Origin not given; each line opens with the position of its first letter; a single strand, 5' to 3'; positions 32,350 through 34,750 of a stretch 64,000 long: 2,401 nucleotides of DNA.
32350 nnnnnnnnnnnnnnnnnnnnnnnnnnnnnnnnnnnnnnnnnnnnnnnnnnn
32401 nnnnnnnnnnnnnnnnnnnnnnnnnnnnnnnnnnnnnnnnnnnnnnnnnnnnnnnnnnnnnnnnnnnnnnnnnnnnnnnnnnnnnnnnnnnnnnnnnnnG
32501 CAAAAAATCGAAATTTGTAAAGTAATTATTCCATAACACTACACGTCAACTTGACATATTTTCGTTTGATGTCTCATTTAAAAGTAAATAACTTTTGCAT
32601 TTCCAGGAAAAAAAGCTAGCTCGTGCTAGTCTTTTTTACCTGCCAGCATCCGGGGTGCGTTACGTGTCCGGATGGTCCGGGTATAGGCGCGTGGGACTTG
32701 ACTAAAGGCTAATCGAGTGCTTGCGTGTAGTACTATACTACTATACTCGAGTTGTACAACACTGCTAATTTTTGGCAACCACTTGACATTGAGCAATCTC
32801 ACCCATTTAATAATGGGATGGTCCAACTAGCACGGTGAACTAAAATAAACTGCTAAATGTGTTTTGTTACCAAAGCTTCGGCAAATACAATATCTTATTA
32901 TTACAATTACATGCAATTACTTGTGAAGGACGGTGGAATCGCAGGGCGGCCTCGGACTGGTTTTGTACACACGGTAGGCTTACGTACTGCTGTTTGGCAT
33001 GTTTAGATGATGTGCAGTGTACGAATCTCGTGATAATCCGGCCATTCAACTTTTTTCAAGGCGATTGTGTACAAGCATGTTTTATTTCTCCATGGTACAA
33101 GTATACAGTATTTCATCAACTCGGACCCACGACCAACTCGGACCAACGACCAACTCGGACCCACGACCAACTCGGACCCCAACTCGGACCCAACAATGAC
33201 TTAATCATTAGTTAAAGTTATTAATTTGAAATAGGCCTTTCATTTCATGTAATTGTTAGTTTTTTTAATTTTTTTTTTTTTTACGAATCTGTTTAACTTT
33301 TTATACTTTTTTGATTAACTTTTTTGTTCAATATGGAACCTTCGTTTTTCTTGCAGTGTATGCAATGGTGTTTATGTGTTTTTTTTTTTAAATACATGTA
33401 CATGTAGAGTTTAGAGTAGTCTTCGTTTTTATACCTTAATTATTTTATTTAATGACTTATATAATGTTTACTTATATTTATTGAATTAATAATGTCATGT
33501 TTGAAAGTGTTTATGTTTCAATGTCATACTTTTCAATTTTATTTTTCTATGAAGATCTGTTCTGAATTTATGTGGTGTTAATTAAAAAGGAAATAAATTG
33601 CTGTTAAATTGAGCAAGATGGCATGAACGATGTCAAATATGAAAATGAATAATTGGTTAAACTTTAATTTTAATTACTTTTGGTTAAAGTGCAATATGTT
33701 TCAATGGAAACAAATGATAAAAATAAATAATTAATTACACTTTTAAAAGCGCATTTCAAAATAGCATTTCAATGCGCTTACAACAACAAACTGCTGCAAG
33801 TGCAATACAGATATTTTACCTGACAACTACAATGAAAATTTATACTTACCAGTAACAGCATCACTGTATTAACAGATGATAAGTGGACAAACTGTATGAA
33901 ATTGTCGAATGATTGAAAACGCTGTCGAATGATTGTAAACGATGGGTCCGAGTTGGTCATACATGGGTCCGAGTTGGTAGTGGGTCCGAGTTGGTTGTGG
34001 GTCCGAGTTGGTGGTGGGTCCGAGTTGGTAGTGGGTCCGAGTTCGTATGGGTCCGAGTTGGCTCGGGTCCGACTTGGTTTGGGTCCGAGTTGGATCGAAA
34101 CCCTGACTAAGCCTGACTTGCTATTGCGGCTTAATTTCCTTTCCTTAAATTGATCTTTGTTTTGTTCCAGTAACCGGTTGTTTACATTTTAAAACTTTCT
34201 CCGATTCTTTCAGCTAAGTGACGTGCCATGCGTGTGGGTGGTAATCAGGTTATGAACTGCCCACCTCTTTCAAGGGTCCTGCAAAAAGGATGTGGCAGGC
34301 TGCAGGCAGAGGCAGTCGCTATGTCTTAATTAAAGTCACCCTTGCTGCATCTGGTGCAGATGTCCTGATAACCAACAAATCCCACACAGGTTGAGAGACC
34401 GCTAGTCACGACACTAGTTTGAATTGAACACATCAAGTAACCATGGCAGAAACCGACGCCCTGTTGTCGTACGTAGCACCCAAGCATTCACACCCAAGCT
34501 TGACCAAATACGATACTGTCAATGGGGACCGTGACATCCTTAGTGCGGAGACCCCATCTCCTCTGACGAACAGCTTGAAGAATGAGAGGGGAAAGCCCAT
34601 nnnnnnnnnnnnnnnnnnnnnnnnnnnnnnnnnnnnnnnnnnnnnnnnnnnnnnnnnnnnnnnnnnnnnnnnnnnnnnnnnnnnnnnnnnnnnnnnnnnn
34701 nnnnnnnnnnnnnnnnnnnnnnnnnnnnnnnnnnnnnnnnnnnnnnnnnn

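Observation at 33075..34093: Second foldback-like element (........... arrays) replacing about 140 bp upstream of P3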

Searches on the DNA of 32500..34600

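Call 28: search_rna_families(source=window, start=32500, end=34600, threshold=evalue, max_evalue=1)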
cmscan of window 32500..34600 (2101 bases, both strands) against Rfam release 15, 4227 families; matches with E-value up to 1: 0.
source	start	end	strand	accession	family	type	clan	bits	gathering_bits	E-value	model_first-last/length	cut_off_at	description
